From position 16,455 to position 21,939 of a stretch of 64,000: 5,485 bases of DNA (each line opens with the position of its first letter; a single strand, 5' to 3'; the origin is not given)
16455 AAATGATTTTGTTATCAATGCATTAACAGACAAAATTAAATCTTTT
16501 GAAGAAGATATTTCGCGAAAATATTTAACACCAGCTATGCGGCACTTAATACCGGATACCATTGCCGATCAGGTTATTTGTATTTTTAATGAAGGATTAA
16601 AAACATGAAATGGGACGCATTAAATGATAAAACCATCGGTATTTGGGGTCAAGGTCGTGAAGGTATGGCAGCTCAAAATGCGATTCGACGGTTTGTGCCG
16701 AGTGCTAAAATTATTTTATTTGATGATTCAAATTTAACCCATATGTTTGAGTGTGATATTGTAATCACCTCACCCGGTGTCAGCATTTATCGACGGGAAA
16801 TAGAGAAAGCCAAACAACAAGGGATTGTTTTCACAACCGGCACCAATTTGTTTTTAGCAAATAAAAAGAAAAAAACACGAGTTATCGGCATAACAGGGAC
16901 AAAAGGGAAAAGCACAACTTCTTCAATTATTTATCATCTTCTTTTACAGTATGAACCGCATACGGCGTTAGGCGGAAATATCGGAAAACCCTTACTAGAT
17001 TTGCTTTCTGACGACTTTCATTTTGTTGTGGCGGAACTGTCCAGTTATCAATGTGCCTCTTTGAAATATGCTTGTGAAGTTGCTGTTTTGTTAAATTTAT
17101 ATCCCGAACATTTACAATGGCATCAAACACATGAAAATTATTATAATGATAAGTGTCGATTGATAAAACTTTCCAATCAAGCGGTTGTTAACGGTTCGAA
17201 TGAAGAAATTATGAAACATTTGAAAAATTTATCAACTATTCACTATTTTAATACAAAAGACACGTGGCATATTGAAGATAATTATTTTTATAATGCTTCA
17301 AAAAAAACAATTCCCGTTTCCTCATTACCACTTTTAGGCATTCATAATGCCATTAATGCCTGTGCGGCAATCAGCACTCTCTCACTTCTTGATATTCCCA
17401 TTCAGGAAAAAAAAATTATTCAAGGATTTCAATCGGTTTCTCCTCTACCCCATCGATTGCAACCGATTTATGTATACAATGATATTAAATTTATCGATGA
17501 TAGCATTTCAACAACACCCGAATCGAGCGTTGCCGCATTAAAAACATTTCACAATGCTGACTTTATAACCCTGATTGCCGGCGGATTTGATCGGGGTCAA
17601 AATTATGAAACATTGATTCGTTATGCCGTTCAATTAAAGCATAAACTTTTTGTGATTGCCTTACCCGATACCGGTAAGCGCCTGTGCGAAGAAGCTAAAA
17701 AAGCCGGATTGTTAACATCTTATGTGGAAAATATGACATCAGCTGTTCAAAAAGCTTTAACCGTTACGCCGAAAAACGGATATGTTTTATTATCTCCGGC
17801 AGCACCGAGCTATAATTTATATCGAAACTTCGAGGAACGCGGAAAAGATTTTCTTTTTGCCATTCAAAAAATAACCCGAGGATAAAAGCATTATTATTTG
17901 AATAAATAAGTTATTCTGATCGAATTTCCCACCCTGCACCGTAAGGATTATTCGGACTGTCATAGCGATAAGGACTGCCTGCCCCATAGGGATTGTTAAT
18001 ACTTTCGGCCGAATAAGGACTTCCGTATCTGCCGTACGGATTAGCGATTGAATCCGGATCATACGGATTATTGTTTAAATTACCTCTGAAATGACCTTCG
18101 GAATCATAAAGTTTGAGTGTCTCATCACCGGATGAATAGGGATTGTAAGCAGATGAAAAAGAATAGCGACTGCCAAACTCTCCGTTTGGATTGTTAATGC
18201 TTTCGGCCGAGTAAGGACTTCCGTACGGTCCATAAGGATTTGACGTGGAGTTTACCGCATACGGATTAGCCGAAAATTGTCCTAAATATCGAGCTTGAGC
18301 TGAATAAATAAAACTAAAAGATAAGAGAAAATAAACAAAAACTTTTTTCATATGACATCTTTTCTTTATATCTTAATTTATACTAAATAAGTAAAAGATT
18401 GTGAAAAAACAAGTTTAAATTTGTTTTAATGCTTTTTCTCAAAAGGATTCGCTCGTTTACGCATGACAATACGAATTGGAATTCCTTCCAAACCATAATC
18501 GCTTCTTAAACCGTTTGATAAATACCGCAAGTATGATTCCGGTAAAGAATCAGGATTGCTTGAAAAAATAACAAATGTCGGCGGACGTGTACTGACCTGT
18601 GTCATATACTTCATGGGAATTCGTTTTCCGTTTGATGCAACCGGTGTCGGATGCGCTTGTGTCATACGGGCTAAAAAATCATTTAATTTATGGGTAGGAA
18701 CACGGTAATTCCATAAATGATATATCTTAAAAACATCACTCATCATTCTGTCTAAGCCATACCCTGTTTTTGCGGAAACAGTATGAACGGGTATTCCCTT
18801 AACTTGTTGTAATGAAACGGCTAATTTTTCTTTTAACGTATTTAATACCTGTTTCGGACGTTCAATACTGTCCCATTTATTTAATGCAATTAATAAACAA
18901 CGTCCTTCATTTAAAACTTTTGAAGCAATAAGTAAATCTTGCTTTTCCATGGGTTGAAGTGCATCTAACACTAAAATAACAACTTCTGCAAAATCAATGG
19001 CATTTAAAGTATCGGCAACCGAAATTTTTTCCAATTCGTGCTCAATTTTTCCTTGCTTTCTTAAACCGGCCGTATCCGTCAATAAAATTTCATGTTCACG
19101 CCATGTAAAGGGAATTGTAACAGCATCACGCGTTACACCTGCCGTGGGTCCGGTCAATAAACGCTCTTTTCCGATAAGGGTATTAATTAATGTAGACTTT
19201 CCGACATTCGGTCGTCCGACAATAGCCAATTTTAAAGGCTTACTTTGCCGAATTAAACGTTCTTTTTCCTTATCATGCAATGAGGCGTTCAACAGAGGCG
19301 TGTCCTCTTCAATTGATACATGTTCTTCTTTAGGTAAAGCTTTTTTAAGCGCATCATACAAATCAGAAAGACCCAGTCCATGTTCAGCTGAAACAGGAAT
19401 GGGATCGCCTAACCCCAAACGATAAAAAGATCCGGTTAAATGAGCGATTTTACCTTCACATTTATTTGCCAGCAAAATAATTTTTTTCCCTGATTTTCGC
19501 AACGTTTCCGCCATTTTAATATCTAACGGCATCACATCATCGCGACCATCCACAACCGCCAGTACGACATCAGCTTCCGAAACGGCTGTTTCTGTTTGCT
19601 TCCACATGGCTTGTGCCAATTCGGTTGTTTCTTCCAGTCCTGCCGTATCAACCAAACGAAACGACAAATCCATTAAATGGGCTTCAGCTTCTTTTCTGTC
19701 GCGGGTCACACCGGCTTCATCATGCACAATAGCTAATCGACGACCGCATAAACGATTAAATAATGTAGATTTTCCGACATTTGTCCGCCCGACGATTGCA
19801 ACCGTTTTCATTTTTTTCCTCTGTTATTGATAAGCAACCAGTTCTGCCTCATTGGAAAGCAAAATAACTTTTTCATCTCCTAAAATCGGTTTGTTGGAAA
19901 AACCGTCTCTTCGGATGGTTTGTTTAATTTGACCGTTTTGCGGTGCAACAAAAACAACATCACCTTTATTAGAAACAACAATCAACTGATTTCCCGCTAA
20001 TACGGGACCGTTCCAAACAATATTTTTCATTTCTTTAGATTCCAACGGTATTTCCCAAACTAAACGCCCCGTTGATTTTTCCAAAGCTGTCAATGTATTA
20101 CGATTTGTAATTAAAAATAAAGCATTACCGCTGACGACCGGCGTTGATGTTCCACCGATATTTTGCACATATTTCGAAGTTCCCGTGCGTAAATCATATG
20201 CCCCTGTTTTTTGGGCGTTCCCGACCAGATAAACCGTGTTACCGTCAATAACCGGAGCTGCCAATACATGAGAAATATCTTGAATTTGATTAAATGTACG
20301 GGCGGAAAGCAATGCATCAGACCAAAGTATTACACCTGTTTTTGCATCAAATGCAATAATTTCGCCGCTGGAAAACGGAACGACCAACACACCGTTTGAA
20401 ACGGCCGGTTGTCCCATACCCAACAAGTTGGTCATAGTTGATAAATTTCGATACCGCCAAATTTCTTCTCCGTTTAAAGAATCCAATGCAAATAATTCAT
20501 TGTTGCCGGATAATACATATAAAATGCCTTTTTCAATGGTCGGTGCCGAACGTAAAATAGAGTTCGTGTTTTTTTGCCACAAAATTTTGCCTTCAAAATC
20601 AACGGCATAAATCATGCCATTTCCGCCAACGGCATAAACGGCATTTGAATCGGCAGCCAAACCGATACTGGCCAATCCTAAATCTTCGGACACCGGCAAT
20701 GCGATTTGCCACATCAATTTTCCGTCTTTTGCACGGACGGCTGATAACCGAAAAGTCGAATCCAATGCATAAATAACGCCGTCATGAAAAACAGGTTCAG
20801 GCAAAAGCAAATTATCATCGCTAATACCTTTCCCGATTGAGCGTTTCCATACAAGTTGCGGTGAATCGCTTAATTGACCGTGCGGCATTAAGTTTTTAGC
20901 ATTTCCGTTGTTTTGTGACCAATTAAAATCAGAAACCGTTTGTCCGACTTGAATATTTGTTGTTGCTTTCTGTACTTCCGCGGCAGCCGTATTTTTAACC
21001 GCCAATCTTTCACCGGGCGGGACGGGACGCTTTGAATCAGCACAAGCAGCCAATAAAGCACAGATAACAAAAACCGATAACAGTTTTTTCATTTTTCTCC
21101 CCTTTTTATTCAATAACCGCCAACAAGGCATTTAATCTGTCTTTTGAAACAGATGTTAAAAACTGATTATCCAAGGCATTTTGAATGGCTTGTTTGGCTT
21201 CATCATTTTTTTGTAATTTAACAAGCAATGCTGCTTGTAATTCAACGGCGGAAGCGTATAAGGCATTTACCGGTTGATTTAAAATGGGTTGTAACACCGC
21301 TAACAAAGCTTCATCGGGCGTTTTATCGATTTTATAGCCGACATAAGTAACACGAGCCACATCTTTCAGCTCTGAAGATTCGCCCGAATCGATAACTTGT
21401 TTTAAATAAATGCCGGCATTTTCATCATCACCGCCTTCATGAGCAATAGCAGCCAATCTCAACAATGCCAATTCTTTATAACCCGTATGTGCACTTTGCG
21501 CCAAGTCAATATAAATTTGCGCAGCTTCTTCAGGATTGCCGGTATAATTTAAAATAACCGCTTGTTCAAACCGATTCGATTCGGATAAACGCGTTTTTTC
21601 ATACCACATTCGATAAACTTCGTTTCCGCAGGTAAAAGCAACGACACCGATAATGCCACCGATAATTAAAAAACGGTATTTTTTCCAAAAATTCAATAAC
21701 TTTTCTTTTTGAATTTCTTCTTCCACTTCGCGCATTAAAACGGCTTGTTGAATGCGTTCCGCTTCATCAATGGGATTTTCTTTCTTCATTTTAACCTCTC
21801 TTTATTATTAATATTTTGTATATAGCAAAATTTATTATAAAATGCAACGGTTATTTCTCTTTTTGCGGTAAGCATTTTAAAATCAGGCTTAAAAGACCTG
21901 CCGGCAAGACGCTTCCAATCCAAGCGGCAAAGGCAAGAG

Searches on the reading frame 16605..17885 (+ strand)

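Call 30: search_protein_families(library=pfam, proteins=[window:16605-17885:+], max_evalue=0.00001)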
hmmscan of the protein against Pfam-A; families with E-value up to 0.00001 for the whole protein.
window:16605-17885:+ (426 aa): 2 families
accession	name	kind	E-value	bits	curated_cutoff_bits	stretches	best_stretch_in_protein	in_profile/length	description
PF08245.18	Mur_ligase_M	-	7.4e-23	82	24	1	96-257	1-198/200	Mur ligase middle domain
PF02875.26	Mur_ligase_C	-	3.5e-07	31.5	28.4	1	283-399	1-126/127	Mur ligase, glutamate ligase domain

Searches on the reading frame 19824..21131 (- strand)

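Call 99: search_protein_families(library=pfam, proteins=[window:19824-21131:-], max_evalue=0.0001)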
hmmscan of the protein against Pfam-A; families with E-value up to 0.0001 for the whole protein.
window:19824-21131:- (435 aa): 5 families
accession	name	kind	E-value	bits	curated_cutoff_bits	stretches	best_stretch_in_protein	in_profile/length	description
PF13360.13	PQQ_2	-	4.2e-54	184.1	27.6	2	131-360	7-232/233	Outer membrane protein assembly factor BamB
PF13570.13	Beta-prop_ACSF4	-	1.4e-19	71.1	133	1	127-409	29-301/329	Beta-alanine-activating enzyme, beta-propeller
PF01011.28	PQQ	-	1.5e-16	60.7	26.7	0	189-229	45-85/595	Glucose/ethanol/alcohol dehydrogenase, beta-propeller domain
PF25293.1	Beta-prop_EMC1_N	-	9.9e-10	38.9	34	0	338-403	34-142/219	EMC1 N-terminal beta-propeller domain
PF23727.1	Beta-prop_FAM234A_B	-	5.2e-09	35.6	26.4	0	337-405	92-157/467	FAM234A/B beta-propeller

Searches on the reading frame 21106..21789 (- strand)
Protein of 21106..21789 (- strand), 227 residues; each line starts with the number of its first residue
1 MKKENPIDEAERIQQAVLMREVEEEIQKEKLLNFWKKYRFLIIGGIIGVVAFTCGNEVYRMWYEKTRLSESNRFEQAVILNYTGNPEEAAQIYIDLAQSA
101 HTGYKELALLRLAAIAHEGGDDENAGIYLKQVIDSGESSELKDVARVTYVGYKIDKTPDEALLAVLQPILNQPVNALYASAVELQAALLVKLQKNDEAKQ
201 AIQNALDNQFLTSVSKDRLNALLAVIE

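Call 99: search_protein_families(library=pfam, proteins=[window:21106-21789:-], max_evalue=0.0001)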
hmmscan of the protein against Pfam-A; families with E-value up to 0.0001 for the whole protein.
window:21106-21789:- (227 aa): 2 families
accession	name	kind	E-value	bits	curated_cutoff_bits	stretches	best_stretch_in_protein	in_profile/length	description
PF09976.15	TPR_21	-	5.9e-18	65.7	25.5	1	33-209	2-176/193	Tetratricopeptide repeat-like domain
PF10858.15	DUF2659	-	3.2e-06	27.4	27.7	1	19-224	5-214/216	Protein of unknown function (DUF2659)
